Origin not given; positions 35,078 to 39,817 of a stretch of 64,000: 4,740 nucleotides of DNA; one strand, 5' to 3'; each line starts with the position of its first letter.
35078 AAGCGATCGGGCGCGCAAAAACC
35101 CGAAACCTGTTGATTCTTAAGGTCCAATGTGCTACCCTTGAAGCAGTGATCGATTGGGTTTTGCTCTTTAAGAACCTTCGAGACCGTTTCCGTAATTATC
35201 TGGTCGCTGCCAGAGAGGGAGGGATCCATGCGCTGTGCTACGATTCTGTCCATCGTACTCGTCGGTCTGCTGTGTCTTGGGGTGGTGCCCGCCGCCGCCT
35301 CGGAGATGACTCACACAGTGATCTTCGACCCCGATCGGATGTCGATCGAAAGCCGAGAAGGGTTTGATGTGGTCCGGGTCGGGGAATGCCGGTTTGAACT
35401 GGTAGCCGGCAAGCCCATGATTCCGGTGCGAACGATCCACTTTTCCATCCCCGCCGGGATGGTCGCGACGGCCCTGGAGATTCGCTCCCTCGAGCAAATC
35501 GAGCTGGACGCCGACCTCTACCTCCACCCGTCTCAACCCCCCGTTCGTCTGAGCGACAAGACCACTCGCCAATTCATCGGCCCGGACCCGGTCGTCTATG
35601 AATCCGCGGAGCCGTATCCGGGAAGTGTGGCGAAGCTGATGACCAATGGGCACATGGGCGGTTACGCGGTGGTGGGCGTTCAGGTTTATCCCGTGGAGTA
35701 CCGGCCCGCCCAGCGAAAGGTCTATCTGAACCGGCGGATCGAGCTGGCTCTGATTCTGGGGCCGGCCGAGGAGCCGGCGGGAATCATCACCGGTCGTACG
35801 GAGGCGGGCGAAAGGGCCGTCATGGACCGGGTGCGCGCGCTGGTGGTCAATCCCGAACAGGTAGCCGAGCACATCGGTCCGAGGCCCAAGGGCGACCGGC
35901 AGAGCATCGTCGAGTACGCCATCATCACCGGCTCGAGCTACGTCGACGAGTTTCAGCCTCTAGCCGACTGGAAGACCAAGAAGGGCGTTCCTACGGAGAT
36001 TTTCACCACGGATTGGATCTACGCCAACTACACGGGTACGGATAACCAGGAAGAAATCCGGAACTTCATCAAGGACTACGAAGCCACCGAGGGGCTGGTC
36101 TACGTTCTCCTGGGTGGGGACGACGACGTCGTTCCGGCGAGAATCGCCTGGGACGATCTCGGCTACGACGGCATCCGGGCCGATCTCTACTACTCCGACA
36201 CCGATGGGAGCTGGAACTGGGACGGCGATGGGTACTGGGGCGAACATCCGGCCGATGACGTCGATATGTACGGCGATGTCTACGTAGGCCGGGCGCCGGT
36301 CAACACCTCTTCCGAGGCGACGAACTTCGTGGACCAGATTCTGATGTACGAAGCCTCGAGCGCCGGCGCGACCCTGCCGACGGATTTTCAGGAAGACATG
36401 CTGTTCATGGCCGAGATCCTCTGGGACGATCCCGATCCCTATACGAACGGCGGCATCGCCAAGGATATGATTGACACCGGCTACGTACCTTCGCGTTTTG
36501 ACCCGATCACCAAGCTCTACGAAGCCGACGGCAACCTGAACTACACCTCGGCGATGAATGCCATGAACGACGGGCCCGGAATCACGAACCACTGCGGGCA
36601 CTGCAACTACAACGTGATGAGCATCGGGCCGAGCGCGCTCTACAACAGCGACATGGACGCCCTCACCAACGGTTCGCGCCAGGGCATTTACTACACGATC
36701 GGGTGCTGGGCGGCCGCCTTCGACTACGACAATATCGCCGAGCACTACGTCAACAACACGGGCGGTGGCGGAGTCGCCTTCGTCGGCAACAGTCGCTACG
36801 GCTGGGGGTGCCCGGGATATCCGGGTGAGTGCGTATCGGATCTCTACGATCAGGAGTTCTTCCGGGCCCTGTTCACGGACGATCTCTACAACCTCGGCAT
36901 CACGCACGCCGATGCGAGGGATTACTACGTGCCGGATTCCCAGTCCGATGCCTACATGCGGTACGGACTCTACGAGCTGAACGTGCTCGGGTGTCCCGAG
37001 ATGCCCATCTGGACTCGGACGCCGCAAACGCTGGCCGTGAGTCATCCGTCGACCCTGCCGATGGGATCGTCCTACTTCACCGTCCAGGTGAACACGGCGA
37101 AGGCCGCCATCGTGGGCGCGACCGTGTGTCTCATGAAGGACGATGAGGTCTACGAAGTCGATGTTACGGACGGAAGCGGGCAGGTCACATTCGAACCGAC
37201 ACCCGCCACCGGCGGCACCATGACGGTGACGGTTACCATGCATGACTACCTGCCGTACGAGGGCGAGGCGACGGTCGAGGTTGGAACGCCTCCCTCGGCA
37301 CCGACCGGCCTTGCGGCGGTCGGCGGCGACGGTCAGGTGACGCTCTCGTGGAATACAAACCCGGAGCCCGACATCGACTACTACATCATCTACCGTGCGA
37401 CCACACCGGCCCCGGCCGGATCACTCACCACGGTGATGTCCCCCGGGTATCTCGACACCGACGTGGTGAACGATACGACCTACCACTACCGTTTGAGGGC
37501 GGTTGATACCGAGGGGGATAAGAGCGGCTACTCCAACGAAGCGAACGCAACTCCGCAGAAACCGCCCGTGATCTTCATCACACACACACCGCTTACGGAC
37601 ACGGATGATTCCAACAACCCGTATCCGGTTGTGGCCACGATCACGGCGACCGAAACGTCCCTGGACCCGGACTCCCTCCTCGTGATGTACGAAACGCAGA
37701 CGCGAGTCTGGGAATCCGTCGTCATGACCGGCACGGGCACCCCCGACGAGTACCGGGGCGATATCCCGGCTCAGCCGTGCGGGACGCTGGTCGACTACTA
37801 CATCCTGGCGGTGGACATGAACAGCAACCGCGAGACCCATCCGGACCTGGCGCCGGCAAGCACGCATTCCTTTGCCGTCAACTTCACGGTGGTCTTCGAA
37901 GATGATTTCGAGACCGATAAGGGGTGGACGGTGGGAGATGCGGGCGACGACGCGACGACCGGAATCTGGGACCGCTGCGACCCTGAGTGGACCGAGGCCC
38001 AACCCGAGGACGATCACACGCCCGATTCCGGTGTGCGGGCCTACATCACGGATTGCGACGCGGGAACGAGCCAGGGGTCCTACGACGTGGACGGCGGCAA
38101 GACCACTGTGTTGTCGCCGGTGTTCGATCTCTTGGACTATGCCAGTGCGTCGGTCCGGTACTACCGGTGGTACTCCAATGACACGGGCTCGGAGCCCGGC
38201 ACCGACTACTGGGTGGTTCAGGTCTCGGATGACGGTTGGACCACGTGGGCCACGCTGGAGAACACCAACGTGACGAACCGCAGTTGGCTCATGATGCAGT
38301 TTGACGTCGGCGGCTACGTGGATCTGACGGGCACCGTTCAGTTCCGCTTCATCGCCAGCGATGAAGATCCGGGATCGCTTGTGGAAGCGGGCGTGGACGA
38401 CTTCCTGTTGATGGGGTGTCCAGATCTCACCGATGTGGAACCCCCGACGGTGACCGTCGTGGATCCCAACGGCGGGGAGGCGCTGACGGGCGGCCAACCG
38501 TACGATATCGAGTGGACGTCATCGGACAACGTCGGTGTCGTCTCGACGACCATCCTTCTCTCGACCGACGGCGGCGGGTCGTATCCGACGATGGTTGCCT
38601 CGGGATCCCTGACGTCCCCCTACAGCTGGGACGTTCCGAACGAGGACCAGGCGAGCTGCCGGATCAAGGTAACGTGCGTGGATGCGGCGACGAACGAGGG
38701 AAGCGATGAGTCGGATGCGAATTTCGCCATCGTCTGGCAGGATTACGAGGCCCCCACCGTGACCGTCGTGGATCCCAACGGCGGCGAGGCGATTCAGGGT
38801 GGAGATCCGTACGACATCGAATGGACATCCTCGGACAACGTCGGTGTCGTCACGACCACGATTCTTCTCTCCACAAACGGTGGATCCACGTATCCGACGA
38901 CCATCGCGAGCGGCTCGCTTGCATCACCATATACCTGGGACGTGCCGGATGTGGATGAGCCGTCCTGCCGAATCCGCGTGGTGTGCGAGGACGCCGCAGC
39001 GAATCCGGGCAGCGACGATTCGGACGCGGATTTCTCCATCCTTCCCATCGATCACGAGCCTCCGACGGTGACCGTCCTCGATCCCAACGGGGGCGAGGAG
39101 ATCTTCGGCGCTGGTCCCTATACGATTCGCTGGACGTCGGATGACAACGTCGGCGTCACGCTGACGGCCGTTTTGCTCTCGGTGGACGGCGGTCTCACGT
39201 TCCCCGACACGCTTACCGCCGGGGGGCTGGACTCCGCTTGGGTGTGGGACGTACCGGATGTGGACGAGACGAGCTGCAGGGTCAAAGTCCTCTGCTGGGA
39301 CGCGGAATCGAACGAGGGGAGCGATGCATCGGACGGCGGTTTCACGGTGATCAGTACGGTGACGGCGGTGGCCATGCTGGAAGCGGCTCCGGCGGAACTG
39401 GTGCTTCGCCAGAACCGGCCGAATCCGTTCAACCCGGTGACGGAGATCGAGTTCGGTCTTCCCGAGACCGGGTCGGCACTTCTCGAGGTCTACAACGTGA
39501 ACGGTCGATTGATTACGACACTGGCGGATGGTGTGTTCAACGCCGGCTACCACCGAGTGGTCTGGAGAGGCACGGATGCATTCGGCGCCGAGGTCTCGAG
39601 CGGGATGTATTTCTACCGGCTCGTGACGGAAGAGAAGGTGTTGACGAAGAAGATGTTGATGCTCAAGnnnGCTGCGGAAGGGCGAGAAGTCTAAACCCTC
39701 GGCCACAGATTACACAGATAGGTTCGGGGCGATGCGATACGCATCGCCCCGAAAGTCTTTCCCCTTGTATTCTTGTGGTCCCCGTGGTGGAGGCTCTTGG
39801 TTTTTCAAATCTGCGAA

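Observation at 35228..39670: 1480-aa C25 gingipain-like giant with three ~306-bp intragenic tandem DNA repeats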

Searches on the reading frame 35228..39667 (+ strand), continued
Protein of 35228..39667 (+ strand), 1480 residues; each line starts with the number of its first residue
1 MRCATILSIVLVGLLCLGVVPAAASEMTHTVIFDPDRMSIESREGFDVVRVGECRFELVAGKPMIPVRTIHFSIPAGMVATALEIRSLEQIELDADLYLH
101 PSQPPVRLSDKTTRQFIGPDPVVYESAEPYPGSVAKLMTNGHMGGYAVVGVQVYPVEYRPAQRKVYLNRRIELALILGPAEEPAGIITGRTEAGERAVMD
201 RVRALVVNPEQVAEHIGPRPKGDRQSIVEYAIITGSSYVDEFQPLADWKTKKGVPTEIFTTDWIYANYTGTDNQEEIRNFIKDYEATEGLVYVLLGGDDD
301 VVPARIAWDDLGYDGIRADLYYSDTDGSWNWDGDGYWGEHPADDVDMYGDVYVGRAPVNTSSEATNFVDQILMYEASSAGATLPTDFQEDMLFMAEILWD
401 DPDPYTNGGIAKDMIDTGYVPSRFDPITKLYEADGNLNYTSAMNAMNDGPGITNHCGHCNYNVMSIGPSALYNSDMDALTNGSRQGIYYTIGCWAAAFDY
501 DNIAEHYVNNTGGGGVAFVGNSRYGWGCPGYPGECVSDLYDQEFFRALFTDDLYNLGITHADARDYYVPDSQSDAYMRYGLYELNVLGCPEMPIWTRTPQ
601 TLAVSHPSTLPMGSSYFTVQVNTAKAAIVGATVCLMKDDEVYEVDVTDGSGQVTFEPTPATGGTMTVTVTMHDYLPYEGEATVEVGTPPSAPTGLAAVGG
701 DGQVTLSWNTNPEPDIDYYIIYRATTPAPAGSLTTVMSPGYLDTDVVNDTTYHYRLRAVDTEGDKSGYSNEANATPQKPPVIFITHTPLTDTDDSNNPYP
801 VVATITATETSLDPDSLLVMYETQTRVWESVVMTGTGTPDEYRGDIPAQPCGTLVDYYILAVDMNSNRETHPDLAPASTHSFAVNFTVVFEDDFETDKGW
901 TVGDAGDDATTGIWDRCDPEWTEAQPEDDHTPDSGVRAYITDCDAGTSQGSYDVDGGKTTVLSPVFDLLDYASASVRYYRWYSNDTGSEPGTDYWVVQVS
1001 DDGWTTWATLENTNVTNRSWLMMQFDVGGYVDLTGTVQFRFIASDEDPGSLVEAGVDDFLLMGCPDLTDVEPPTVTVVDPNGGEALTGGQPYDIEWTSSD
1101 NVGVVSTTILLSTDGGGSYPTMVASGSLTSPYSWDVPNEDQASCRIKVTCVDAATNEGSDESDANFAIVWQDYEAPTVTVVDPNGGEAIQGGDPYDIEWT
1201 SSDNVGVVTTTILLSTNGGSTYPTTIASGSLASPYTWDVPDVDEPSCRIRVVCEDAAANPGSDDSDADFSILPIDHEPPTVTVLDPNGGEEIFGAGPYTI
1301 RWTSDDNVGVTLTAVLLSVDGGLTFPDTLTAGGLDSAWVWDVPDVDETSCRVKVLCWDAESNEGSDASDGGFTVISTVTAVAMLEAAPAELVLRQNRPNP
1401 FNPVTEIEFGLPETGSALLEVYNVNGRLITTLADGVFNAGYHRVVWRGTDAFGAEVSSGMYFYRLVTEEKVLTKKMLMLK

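Call 15: search_solved_structures(query=window:35228-39667:+, max_evalue=0.01, show_alignments=2)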
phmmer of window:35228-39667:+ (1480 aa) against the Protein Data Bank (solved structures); distinct sequences matched with E-value up to 0.01: 4.
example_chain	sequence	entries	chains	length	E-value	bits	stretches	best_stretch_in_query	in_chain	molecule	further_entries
4ief_B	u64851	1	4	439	0.00016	22.6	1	232-501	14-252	Gingipain R2 Mature Domain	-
3mpc_A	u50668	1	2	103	0.00044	21.2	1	688-765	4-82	Fn3-like protein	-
1cvr_A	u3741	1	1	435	0.0007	20.5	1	231-376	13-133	GINGIPAIN R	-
7jkm_H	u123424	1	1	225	0.0053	17.6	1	489-654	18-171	REGN1 Antibody Heavy Chain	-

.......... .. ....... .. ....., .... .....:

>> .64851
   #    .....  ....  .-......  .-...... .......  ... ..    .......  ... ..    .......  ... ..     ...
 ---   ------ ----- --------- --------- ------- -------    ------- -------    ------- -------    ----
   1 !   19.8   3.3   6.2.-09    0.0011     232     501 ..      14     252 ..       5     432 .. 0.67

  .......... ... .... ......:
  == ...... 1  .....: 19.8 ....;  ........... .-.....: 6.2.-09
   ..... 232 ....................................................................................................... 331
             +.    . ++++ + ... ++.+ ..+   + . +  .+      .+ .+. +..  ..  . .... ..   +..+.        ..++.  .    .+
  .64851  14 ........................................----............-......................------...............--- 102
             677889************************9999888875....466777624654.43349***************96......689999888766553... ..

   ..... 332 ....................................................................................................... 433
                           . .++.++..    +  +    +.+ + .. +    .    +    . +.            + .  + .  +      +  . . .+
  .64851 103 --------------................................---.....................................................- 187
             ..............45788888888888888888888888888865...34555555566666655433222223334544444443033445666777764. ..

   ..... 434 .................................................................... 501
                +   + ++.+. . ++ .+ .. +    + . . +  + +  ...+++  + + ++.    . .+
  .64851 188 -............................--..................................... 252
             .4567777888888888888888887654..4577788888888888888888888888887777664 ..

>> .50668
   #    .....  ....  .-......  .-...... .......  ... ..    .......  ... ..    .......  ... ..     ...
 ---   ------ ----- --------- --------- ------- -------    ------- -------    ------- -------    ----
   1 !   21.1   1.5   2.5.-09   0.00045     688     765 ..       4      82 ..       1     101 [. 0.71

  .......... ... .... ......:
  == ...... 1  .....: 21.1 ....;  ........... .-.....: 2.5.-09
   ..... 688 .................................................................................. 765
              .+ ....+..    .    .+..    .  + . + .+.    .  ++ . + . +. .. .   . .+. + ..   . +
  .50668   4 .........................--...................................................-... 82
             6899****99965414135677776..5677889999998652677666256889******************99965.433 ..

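Call 18: find_encoding_contigs(protein=P0002, flank=3000, max_places=3)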
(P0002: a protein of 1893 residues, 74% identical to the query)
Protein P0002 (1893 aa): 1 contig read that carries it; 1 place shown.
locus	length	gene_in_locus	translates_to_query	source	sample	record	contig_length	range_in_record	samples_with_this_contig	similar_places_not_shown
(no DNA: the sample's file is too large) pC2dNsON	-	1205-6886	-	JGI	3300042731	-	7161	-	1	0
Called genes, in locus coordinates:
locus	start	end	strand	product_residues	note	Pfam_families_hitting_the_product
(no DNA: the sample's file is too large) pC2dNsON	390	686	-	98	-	-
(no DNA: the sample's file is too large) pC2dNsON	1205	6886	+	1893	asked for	PF08126:Propeptide_C25 (weak), PF01364:Peptidase_C25, PF10342:Kre9_KNH (faint), PF17957:Big_7 (faint), PF15418:DUF4625 (faint), PF13860:FlgD_ig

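Call 19: find_encoding_contigs(protein=P0004, flank=5000, max_places=3)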
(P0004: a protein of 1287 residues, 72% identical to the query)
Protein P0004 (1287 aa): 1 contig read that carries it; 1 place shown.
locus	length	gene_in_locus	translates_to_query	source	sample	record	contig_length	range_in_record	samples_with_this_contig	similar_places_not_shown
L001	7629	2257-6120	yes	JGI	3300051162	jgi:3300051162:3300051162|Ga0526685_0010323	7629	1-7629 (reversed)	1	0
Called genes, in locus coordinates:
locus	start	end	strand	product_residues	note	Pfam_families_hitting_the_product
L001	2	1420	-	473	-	?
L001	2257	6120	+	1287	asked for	PF01364:Peptidase_C25, PF17957:Big_7 (faint), PF13860:FlgD_ig (weak)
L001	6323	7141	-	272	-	-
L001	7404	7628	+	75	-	?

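Call 20: find_encoding_contigs(protein=P0003, flank=10000, max_places=3)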
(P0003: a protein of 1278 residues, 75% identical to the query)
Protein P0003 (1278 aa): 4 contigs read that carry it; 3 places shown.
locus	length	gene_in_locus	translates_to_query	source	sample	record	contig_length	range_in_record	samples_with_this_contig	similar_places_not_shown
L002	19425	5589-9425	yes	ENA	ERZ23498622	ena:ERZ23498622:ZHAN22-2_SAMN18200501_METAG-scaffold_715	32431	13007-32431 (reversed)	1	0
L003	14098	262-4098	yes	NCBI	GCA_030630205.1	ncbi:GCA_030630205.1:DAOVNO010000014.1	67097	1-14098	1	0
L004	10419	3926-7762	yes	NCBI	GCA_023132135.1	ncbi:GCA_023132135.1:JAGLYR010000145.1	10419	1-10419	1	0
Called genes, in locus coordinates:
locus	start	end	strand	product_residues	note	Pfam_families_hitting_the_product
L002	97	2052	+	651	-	PF08448:PAS_4 (faint), PF13426:PAS_9 (faint), PF02518:HATPase_c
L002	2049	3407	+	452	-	PF00072:Response_reg, PF00158:Sigma54_activat, PF13191:AAA_16 (faint), PF14532:Sigma54_activ_2, PF25601:AAA_lid_14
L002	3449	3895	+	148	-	-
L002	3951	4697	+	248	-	PF13938:DUF4213, PF04016:DUF364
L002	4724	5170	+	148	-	PF01592:NifU_N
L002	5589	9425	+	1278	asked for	PF01364:Peptidase_C25, PF13860:FlgD_ig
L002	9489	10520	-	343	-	-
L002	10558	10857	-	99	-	-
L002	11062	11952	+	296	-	PF08668:HDOD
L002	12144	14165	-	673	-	PF13231:PMT_2, PF13428:TPR_14 (faint), PF13424:TPR_12 (faint), PF07719:TPR_2 (faint), PF13181:TPR_8 (faint), PF00515:TPR_1 (faint), PF13176:TPR_7 (faint), PF14559:TPR_19 (weak), +2 more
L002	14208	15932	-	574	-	PF00082:Peptidase_S8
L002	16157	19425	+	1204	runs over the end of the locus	PF03065:Glyco_hydro_57, PF13860:FlgD_ig, PF18962:Por_Secre_tail (weak)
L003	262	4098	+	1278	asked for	PF01364:Peptidase_C25, PF13860:FlgD_ig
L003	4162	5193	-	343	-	-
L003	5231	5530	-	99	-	-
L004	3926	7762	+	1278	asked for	PF01364:Peptidase_C25, PF13860:FlgD_ig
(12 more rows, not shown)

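Call 22: find_related_loci(query=window:35228-39667:+, collection=genome_contigs, flank=6000)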
Query window:35228-39667:+ (1480 aa) in genome_contigs; peptide patterns used: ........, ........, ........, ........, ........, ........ (x = any residue, [..] = any of these).
23 stretches matched a pattern; 5 encode a relative of the query (tblastn E <= 1e-3); 5 distinct loci.
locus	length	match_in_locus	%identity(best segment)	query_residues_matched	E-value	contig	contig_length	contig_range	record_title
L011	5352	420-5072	34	21-1480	7e-98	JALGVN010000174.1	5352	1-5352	MAG: bacterium isolate AB_69_Bin_103 AB_69_Bin_103_scaffold_37092, whole genome shotgun sequence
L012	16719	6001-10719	31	6-1480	1e-82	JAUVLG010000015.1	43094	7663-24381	MAG: Candidatus Eisenbacteria bacterium isolate CSMAG_500 CSMAG_500_k141_49630_length_43094_cov_19.9903, whole genome sh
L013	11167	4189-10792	26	14-1466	8e-52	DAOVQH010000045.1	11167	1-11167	MAG TPA_asm: Candidatus Cloacimonadota bacterium isolate CSMAG_1570 CSMAG_1570_k141_2486124_length_11167_cov_56.0000, wh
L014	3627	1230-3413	24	7-683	2e-41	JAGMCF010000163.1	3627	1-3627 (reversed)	MAG: Candidatus Cloacimonadota bacterium isolate RS_16_45 ZL425.bin.45.fa_163, whole genome shotgun sequence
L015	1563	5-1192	28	357-763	7e-36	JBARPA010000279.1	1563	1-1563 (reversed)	MAG: Candidatus Zixiibacteriota bacterium isolate MFD13423_ilm_asm_bin54 k127_140457, whole genome shotgun sequence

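Call 23: find_encoding_contigs(protein=P0121, flank=10000, max_places=4)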
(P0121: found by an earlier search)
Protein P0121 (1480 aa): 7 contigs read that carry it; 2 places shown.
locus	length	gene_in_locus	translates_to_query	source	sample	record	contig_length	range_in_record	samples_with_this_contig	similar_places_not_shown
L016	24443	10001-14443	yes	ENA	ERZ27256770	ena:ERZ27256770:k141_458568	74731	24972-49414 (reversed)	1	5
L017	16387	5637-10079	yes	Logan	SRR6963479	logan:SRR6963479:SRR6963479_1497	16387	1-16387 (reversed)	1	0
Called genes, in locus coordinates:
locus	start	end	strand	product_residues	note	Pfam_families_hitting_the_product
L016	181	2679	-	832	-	PF04389:Peptidase_M28, PF13860:FlgD_ig (faint)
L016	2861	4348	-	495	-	-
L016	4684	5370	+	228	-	PF00072:Response_reg, PF00486:Trans_reg_C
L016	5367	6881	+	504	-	PF00672:HAMP, PF00512:HisKA, PF02518:HATPase_c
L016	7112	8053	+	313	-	-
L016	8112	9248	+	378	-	PF07813:LTXXQ (faint), PF16231:DUF4890 (weak)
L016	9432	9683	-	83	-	-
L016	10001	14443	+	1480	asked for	PF08126:Propeptide_C25 (weak), PF01364:Peptidase_C25, PF17957:Big_7 (faint), PF10342:Kre9_KNH (faint)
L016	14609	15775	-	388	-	-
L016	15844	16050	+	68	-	-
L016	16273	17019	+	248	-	PF13489:Methyltransf_23, PF13847:Methyltransf_31, PF08241:Methyltransf_11, PF08242:Methyltransf_12, PF13649:Methyltransf_25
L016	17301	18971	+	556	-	PF00072:Response_reg, PF00989:PAS, PF13188:PAS_8 (weak), PF13426:PAS_9, PF08447:PAS_3, PF00989:PAS, PF08448:PAS_4 (weak)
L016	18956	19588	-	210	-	-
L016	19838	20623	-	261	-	-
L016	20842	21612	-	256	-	-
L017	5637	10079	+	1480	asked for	PF08126:Propeptide_C25 (weak), PF01364:Peptidase_C25, PF17957:Big_7 (faint), PF10342:Kre9_KNH (faint)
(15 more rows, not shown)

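Call 24: find_encoding_contigs(protein=P0016, flank=5000, max_places=2)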
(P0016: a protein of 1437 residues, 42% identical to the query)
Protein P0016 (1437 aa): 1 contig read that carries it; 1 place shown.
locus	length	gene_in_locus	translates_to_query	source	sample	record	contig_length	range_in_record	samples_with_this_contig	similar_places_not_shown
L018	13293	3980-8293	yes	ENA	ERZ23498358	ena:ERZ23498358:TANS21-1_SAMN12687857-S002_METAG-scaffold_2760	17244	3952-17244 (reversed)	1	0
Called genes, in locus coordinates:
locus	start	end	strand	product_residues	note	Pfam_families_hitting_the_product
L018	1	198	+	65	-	?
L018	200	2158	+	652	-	PF00133:tRNA-synt_1, PF01406:tRNA-synt_1e (faint), PF09334:tRNA-synt_1g, PF00133:tRNA-synt_1, PF08264:Anticodon_1 (weak), PF19303:Anticodon_3, PF01588:tRNA_bind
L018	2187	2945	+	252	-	PF01026:TatD_DNase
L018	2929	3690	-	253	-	PF13489:Methyltransf_23, PF13847:Methyltransf_31, PF08241:Methyltransf_11, PF08242:Methyltransf_12 (weak), PF13649:Methyltransf_25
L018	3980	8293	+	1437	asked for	PF01364:Peptidase_C25, PF17936:Big_6 (faint), PF15418:DUF4625 (faint), PF24062:DUF7362 (faint), PF10342:Kre9_KNH (weak), PF17957:Big_7 (weak), PF18962:Por_Secre_tail (faint)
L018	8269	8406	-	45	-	-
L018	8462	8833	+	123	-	PF17319:DUF5362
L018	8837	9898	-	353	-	-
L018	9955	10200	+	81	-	-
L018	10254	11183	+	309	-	PF00398:RrnaAD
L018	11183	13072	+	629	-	-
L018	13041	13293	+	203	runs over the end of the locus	-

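Call 25: find_encoding_contigs(protein=P0039, flank=5000, max_places=2)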
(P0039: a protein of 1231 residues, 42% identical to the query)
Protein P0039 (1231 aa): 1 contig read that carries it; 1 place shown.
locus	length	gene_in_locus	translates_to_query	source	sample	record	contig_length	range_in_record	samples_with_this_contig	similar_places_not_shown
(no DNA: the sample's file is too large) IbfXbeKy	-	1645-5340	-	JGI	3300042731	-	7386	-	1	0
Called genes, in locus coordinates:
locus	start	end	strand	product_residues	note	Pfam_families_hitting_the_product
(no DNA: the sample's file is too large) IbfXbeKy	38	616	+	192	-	PF01026:TatD_DNase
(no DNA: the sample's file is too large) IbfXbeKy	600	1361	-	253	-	PF01209:Ubie_methyltran (weak), PF13489:Methyltransf_23 (weak), PF13847:Methyltransf_31, PF08241:Methyltransf_11, PF08242:Methyltransf_12 (weak), PF13649:Methyltransf_25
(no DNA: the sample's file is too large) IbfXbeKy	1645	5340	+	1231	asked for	PF01364:Peptidase_C25, PF10342:Kre9_KNH (weak), PF17957:Big_7 (weak)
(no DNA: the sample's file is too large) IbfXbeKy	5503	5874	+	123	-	PF17319:DUF5362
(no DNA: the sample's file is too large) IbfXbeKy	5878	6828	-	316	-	-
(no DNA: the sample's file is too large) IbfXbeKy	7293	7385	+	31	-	?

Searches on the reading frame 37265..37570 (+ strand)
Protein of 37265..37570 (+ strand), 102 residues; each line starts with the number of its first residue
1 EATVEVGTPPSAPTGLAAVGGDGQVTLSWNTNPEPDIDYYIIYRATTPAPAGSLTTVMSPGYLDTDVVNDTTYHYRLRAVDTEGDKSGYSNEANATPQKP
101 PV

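Call 31: search_protein_families(library=pfam, proteins=[window:37265-37570:+], max_evalue=1)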
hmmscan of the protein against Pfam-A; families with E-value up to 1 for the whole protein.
window:37265-37570:+ (102 aa): 2 families
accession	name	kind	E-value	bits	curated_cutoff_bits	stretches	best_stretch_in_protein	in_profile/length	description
PF00041.27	fn3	-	4.9e-05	23.9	25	1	11-94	1-82/84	Fibronectin type III domain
PF16389.11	DUF4998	-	0.15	12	29.1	1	13-90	23-103/199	Domain of unknown function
